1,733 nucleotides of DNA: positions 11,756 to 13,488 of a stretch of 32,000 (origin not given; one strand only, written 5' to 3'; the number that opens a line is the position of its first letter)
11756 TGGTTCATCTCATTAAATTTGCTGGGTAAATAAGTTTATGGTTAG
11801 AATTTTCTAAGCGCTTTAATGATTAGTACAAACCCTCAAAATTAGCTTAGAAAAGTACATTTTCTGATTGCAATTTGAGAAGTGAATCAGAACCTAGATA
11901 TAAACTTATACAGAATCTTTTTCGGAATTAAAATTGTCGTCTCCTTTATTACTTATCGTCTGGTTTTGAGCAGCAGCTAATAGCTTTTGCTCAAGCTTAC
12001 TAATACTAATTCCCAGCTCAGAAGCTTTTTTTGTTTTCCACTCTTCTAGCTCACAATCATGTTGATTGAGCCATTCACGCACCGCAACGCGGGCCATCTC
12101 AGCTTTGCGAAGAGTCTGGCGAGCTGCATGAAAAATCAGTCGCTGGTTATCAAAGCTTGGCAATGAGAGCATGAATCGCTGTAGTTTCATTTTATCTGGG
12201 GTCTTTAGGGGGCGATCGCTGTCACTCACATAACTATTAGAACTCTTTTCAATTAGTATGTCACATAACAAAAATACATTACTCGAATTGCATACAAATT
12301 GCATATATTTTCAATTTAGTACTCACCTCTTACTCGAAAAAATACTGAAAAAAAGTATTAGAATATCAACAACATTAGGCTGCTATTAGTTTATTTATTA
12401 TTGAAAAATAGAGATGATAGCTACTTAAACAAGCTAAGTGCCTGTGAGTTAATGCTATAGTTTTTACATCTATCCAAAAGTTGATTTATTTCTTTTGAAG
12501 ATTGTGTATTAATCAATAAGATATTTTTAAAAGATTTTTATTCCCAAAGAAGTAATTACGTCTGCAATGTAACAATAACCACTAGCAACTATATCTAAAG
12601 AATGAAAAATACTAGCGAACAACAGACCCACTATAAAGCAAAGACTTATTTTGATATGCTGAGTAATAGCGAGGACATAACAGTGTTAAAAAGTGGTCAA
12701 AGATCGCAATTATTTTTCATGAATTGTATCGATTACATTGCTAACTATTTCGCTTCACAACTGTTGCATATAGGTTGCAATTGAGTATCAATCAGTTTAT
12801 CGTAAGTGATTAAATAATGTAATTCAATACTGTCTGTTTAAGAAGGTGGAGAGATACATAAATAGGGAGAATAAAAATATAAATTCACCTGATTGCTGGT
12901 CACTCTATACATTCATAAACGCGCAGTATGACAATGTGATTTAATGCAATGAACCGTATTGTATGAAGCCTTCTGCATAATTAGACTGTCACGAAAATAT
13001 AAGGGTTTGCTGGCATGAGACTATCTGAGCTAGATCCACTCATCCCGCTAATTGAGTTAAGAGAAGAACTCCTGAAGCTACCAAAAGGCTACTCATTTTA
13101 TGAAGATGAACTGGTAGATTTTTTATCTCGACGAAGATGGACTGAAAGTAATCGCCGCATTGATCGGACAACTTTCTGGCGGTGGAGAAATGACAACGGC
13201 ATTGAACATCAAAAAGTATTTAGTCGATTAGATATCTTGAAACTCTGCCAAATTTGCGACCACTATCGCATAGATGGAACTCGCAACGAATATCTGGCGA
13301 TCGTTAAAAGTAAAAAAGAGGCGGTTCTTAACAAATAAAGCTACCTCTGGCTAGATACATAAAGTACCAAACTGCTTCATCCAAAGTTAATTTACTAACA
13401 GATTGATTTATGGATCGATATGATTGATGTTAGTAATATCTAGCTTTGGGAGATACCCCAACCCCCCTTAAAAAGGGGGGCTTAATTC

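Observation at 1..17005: PUFA-synthase/Hgl-type lipid synthase operon divergently coupled to a complete DevBCA exporter, with two small DNA-binding genes in the spacer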

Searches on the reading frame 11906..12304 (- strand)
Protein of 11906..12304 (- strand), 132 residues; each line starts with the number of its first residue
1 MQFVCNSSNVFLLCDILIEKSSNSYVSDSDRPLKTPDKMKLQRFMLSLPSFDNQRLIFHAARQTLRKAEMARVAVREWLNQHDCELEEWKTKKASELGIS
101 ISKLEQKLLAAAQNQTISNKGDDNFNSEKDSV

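Call 3: search_protein_families(library=pfam, proteins=[window:11906-12304:-])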
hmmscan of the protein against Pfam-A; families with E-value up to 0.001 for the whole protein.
window:11906-12304:- (132 aa): 0 families

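Call 6: search_protein_families(library=ncbifam, proteins=[window:11906-12304:-])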
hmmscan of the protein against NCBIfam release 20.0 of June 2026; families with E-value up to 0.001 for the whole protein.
window:11906-12304:- (132 aa): 0 families

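Call 58: search_protein_families(library=pfam, proteins=[window:11906-12304:-], max_evalue=10)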
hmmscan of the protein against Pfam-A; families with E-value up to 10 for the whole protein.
window:11906-12304:- (132 aa): 2 families
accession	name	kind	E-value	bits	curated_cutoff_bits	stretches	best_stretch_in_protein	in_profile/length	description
PF25607.1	DUF7939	-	0.023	15.5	27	1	67-113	16-62/81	Domain of unknown function (DUF7939)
PF17723.7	RHH_8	-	0.1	13.1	25.4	1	68-114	31-75/119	Ribbon-Helix-Helix transcriptional regulator family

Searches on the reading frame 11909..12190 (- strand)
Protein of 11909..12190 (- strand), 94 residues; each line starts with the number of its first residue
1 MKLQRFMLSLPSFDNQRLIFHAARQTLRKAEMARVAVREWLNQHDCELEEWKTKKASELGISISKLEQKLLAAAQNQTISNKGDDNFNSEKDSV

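Call 74: search_solved_structures(query=A3, max_evalue=10, show_alignments=2)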
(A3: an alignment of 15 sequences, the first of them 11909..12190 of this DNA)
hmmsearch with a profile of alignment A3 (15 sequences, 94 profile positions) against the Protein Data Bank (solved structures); distinct sequences matched with E-value up to 10: 1.
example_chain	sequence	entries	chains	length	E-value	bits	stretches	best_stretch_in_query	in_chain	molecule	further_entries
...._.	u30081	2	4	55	0.067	16.6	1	11-46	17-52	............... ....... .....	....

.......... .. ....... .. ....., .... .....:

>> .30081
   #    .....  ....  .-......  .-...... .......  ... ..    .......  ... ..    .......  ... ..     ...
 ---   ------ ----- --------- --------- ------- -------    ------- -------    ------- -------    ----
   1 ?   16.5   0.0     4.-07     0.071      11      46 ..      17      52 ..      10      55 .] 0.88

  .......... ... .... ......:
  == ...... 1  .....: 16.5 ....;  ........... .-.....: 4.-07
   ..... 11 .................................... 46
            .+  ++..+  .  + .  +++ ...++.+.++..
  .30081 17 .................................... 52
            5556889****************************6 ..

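Call 81: predict_structure(protein=window:11909-12190:-)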
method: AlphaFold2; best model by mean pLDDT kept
length: 94 residues; sequences in the alignment: 1
mean_pLDDT: 77.4   pTM: 0.38
mean pLDDT of the five models: 77.4, 76.3, 75.4, 70.9, 67.4
residues with pLDDT >= 90: 28; 70-90: 34; 50-70: 28; < 50: 4
segments of 3 or more residues with pLDDT < 50: none
pLDDT, mean of each block of 10 residues (from residue 1): 58 74 92 92 87 90 88 70 56 52
secondary structure, 60 per line:
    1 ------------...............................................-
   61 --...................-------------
elements in order: H13-59 H63-81

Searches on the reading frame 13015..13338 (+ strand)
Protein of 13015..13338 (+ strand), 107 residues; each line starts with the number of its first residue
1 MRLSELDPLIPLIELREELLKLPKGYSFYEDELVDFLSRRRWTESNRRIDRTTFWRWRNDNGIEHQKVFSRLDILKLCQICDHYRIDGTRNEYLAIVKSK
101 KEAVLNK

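Call 3: search_protein_families(library=pfam, proteins=[window:13015-13338:+])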
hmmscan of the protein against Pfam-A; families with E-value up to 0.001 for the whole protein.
window:13015-13338:+ (107 aa): 0 families

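Call 6: search_protein_families(library=ncbifam, proteins=[window:13015-13338:+])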
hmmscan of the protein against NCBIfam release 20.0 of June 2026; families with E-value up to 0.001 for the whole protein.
window:13015-13338:+ (107 aa): 0 families

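Call 30: find_homologous_proteins(query=window:13015-13338:+, max_evalue=0.001)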
Query window:13015-13338:+ (107 aa): 45 proteins with E <= 0.001 among 50 candidates.
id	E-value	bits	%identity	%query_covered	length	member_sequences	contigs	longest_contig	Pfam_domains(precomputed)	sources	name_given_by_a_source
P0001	3.4e-60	219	90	100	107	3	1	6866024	-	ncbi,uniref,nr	ncbi:hypothetical protein [Halotia branconii]|uniref:Uncharacterized protein n=1 Tax=Halotia brancon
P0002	1.6e-58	213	89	100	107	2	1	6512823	-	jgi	jgi:hypothetical protein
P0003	1.6e-57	210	85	100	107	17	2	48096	-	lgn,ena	-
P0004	5.2e-57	208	86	100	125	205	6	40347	-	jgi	jgi:hypothetical protein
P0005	2.4e-56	206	84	100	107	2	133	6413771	-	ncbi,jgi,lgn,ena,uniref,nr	ncbi:hypothetical protein ACN23B_05685 [Anabaena sp. FACHB-709]|uniref:Uncharacterized protein n=3 T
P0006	4.6e-56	205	86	100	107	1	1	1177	-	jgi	jgi:hypothetical protein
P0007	5.3e-55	202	84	100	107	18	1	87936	-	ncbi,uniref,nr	ncbi:hypothetical protein H6G74_19170 [Nostoc spongiaeforme FACHB-130]|uniref:Uncharacterized protei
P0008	6.2e-55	202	81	100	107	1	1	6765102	-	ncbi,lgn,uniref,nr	ncbi:hypothetical protein [Nostoc sp. TCL26-01]|uniref:hypothetical protein n=1 Tax=Nostoc sp. TCL26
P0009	1.5e-54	200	82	100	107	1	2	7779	-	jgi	jgi:hypothetical protein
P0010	1.9e-54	200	83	100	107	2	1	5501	-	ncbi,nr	ncbi:hypothetical protein IQ243_28930 [Nostocales cyanobacterium LEGE 11386]|nr:hypothetical protein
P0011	3.5e-54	199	82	100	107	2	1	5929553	-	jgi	jgi:hypothetical protein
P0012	8.0e-54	198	85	94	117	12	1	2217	-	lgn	-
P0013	9.4e-54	198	81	100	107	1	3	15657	-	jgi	jgi:hypothetical protein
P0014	1.6e-53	197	81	100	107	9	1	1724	-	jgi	jgi:hypothetical protein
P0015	8.2e-53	195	83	94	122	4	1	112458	-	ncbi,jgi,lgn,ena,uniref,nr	ncbi:MAG: hypothetical protein KME60_23045 [Cyanomargarita calcarea GSE-NOS-MK-12-04C]|jgi:hypotheti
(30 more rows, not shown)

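Call 31: find_encoding_contigs(protein=P0005, flank=10000, max_places=3)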
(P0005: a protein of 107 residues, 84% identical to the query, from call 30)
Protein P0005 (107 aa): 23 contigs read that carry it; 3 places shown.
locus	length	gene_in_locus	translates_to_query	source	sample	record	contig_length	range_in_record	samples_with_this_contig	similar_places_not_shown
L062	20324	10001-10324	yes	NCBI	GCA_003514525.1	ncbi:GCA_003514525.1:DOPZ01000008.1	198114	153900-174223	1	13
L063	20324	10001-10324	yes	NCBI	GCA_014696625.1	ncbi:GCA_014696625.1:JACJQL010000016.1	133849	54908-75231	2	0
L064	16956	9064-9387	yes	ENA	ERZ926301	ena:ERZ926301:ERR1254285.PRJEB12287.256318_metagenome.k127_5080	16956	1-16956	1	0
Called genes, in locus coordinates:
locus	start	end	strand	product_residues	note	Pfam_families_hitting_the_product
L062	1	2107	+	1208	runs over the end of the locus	PF02463:SMC_N, PF13175:AAA_15 (weak), PF13304:AAA_21 (weak), PF13476:AAA_23, PF13555:AAA_29 (weak), PF06470:SMC_hinge, PF24161:CCDC39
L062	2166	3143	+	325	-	PF05239:PRC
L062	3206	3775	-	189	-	-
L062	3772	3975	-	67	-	-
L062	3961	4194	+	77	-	PF13833:EF-hand_8 (weak), PF13202:EF-hand_5 (faint), PF13405:EF-hand_6 (faint), PF13499:EF-hand_7 (faint), PF00036:EF-hand_1 (weak)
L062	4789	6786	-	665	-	PF00270:DEAD (faint), PF04851:ResIII, PF17757:UvrB_inter, PF27431:UvrB_3rd, PF00271:Helicase_C, PF12344:UvrB, PF02151:UVR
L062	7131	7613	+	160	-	-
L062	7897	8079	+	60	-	PF05532:CsbD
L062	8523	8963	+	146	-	-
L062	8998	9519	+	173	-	-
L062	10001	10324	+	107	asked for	-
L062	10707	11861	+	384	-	PF01370:Epimerase (weak), PF03435:Sacchrp_dh_NADP, PF13460:NAD_binding_10 (weak)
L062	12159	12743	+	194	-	PF04525:LOR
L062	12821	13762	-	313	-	PF01520:Amidase_3, PF01471:PG_binding_1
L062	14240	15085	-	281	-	PF03446:NAD_binding_2 (weak), PF03807:F420_oxidored (weak), PF02153:PDH_N, PF20463:PDH_C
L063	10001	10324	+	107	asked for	-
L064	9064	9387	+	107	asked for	-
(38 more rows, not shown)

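Call 58: search_protein_families(library=pfam, proteins=[window:13015-13338:+], max_evalue=10)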
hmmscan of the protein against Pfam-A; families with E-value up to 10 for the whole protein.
window:13015-13338:+ (107 aa): 2 families
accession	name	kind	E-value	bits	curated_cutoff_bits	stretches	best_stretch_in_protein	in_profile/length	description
PF05598.16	DUF772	-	0.067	13.7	23.1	1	41-71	40-73/74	Transposase domain (DUF772)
PF07682.17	SOR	-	0.11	11.8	25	1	51-100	74-121/300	Sulphur oxygenase reductase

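Call 66: predict_structure(alignment_id=A1)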
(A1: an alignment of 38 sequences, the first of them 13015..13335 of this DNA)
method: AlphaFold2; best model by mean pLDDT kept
length: 107 residues; sequences in the alignment: 38
mean_pLDDT: 89.7   pTM: 0.81
mean pLDDT of the five models: 89.7, 88.1, 85.9, 78.8, 76.9
residues with pLDDT >= 90: 71; 70-90: 32; 50-70: 4; < 50: 0
segments of 3 or more residues with pLDDT < 50: none
pLDDT, mean of each block of 10 residues (from residue 1): 90 94 91 94 89 93 89 94 88 88 69
secondary structure, 60 per line:
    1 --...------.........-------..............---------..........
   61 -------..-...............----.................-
elements in order: H12-20 H30-41 H51-60 H71-85 H90-106

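Call 73: fold_search(model_id=the predicted structure, library=pdb)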
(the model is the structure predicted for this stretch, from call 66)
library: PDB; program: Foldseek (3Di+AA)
matches with E <= 10: 268; with E <= 0.001: 0
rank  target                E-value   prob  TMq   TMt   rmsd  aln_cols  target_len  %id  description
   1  1xvj_A                4.4e-01  0.51  0.39  0.38   7.2        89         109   11  Crystal Structure Of Rat alpha-Parvalbumin D94S/G98E Mutant (released 2005-09-20)
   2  6ysy_B                6.3e-01  0.28  0.36  0.27  11.5       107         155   15  Skeletal Myosin bound to MPH-220, MgADP-VO4 (released 2021-03-03)
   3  2kgr_MODEL_1_A        6.7e-01  0.75  0.50  0.48   4.7        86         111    9  Solution structure of protein ITSN1 from Homo sapiens. Northeast Structural Genomics Consortium target HR5524A (released 2009-03-31)
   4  8th8_I                7.1e-01  0.33  0.36  0.24   6.2        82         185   17  Linker domain of Nexin-dynein regulatory complex from Tetrahymena thermophila (released 2023-09-20)
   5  3c1v_B                7.1e-01  0.21  0.34  0.37   6.3        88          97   12  The 1.5 A Crystal structure of Ca2+-bound S100A4 (released 2008-04-01)
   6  3f45                  8.5e-01  0.41  0.39  0.39   5.5        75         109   11  Structure of the R75A mutant of rat alpha-Parvalbumin (released 2009-07-07)
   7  1m46_A                8.5e-01  0.35  0.43  0.34  13.4        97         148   11  CRYSTAL STRUCTURE OF MLC1P BOUND TO IQ4 OF MYO2P, A CLASS V MYOSIN (released 2002-11-27)
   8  5i0i_E                9.6e-01  0.44  0.42  0.33   6.5        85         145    9  Crystal structure of myosin X motor domain with 2IQ motifs in pre-powerstroke state (released 2016-09-07)
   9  1dmo_MODEL_1_A        9.6e-01  0.33  0.36  0.28   5.7        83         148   11  CALMODULIN, NMR, 30 STRUCTURES (released 1996-08-01)
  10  3cga_A                1.0e+00  0.25  0.37  0.42   5.0        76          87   13  Crystal structure of metastasis-associated protein S100A4 in the active, calcium-bound form (released 2008-09-30)
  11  1rjv_MODEL_1_A        1.0e+00  0.23  0.35  0.35   5.5        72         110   12  Solution Structure of Human alpha-Parvalbumin refined with a paramagnetism-based strategy (released 2004-05-25)
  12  5lpu_D                1.0e+00  0.18  0.35  0.38   5.6        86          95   14  Crystal structure of Annexin A2 complexed with S100A4 (released 2017-07-05)
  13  1bu3                  1.1e+00  0.33  0.38  0.38   5.6        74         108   12  REFINED CRYSTAL STRUCTURE OF CALCIUM-BOUND SILVER HAKE (PI 4.2) PARVALBUMIN AT 1.65 A. (released 1999-08-10)
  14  5zh6_A                1.1e+00  0.30  0.38  0.38   5.1        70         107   16  Crystal structure of Parvalbumin SPV-II of Mustelus griseus (released 2018-08-01)
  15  1rro                  1.2e+00  0.30  0.38  0.38   5.6        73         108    8  REFINEMENT OF RECOMBINANT ONCOMODULIN AT 1.30 ANGSTROMS RESOLUTION (released 1993-10-31)
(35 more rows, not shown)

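Call 104: search_protein_representatives(alignment_id=A1)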
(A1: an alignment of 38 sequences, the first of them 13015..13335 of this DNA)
Query: 38 sequences, 107 profile positions. Proteins with E-value up to 0.001 (for the whole library): 6; up to 1e-10: 2; up to 1e-30: 1. The best 6 are listed.
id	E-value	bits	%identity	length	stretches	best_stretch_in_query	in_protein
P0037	6.0e-51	187.1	-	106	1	1-101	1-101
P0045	8.3e-18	80.5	-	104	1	1-52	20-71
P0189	5.9e-09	52.1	-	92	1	26-103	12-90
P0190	3.0e-05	40.2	-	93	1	39-102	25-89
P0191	2.5e-04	37.2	-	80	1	21-90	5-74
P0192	3.6e-04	36.7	-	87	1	26-83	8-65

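Call 105: list_cluster_members(proteins=[P0189, P0190, P0191, P0192])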
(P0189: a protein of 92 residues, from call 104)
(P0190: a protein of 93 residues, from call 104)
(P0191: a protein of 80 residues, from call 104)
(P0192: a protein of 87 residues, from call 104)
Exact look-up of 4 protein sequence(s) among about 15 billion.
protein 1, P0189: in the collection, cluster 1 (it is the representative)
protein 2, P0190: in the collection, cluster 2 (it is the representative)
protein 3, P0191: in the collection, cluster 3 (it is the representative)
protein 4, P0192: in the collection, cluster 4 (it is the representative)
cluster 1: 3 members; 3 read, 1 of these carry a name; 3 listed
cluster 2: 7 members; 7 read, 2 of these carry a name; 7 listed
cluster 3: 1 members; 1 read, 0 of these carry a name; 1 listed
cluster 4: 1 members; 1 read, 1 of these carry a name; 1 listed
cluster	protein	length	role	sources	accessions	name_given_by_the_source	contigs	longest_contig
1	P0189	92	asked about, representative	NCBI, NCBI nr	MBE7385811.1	MAG: hypothetical protein F6J95_031025 [Leptolyngbya sp. SIO1E4] | hypothetical protein [Leptolyngbya sp. SIO1E4]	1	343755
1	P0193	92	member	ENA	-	-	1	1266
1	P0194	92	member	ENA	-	-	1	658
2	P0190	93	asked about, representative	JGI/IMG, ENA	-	-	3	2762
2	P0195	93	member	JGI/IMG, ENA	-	hypothetical protein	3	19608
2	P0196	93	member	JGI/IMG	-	hypothetical protein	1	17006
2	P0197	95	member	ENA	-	-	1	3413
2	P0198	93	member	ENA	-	-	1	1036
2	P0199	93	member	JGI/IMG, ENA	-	-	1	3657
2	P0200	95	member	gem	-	-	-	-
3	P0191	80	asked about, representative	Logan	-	-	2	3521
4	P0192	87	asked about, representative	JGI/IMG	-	hypothetical protein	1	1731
